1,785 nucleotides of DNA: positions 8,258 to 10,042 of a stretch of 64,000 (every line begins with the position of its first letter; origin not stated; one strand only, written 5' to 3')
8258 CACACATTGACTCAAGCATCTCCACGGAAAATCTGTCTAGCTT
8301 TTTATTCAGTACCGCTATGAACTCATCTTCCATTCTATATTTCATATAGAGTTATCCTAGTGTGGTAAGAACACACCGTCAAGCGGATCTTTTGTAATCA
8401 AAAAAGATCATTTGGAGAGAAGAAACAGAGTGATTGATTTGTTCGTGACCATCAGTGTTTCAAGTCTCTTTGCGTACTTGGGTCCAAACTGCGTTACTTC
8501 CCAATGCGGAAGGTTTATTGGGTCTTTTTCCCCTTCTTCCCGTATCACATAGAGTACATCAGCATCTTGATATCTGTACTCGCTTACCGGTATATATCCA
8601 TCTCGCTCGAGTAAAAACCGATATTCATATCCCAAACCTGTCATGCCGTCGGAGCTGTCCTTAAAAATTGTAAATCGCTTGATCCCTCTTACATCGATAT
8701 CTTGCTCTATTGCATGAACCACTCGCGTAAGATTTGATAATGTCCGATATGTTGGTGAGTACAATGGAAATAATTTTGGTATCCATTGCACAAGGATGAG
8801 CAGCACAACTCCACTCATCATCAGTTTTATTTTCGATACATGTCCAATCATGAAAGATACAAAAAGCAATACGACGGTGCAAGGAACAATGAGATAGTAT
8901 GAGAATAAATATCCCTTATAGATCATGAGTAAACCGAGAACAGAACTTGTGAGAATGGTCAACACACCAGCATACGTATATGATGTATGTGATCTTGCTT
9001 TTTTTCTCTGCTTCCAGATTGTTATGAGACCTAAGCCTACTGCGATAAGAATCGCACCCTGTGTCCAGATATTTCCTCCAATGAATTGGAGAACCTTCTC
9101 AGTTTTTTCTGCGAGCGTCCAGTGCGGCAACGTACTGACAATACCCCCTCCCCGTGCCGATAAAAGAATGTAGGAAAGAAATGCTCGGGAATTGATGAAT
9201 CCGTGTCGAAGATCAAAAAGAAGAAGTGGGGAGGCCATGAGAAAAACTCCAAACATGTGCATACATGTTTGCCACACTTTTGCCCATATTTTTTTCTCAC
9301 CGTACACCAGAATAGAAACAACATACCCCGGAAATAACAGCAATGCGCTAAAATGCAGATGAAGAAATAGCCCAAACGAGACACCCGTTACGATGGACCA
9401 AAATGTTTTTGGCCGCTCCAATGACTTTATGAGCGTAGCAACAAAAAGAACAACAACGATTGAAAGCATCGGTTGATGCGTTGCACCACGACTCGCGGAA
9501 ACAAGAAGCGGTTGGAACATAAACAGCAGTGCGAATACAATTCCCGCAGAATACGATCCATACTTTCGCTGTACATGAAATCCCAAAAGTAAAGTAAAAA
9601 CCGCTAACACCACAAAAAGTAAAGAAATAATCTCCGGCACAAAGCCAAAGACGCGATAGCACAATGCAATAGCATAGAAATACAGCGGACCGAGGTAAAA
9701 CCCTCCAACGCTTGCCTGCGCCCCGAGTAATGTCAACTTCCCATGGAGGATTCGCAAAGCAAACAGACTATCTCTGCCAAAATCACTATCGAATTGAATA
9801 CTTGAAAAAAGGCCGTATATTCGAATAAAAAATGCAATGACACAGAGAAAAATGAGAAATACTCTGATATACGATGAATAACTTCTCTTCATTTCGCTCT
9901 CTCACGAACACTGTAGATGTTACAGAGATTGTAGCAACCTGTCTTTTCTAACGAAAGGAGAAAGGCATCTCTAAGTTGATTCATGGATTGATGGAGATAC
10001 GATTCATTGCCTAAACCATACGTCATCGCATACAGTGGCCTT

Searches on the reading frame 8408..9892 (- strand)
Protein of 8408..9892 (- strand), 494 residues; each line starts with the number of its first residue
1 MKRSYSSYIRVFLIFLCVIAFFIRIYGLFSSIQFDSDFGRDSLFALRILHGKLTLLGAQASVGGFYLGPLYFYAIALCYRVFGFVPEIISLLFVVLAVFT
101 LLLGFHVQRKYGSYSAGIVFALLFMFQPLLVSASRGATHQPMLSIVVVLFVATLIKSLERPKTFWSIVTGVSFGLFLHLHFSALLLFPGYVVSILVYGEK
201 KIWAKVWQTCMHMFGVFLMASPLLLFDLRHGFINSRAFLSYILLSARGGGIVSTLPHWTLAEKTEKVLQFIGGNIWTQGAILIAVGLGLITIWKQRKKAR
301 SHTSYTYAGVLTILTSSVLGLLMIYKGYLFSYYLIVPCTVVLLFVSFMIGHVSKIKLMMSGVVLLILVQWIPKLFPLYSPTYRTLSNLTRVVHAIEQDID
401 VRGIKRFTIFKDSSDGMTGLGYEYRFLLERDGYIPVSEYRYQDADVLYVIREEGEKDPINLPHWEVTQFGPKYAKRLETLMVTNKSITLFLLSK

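Call 3: search_protein_families(library=pfam, proteins=[window:8408-9892:-], max_evalue=1)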
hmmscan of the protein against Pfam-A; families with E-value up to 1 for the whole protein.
window:8408-9892:- (494 aa): 2 families
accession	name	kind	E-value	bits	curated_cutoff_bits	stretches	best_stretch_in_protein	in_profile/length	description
PF13231.12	PMT_2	-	7e-07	30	26.1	1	69-225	4-159/160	Dolichyl-phosphate-mannose-protein mannosyltransferase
PF24050.1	T4_Cef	-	0.11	12.8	27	1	444-476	34-66/67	Phage T4 Cef protein family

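Call 4: search_protein_families(library=ncbifam, proteins=[window:8408-9892:-], max_evalue=1)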
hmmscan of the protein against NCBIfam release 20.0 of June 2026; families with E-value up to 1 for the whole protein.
window:8408-9892:- (494 aa): 1 family
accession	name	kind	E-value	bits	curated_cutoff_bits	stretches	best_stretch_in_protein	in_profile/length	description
TIGR03663.1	TIGR03663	subfamily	0.00024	20.2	126.25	1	18-211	9-195/435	flippase activity-associated protein Agl23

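Call 53: find_homologous_proteins(query=window:8408-9892:-)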
Query window:8408-9892:- (494 aa): 85 proteins with E <= 0.001 among 8000 candidates.
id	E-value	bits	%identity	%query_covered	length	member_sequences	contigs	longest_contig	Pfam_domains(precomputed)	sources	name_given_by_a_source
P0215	0.0e+0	1085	100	100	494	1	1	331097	PF13231.13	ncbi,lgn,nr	ncbi:MAG: glycosyltransferase family 39 protein [Candidatus Pacebacteria bacterium]|nr:glycosyltrans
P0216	1.3e-271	920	81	100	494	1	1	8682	PF13231.13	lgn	-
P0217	2.2e-143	497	49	100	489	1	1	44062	PF13231.13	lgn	-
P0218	3.0e-129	451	48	95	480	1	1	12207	PF13231.13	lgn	-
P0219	8.0e-128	446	49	96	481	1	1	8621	PF13231.13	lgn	-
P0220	2.8e-127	444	46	95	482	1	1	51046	PF13231.13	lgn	-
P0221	7.0e-124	433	46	94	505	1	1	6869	PF13231.13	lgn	-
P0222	7.6e-121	423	45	100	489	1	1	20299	PF13231.13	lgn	-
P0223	1.9e-120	422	47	97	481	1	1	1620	PF13231.13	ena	-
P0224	2.1e-120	421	46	98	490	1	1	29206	PF13231.13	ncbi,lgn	ncbi:MAG TPA: glycosyltransferase family 39 protein [Patescibacteria group bacterium]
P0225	2.3e-120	421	46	94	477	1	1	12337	PF13231.13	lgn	-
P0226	2.3e-119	418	44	98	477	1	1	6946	PF13231.13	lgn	-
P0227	3.3e-118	414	42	95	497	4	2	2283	PF13231.13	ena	-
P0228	4.9e-118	414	45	96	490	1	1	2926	PF13231.13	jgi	jgi:hypothetical protein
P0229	1.2e-116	409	42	98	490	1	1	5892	PF13231.13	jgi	jgi:hypothetical protein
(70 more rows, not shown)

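Call 92: search_solved_structures(query=A8, max_evalue=1, show_alignments=1)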
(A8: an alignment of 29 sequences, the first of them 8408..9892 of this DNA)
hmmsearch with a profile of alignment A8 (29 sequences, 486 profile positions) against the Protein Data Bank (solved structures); distinct sequences matched with E-value up to 1: 0.
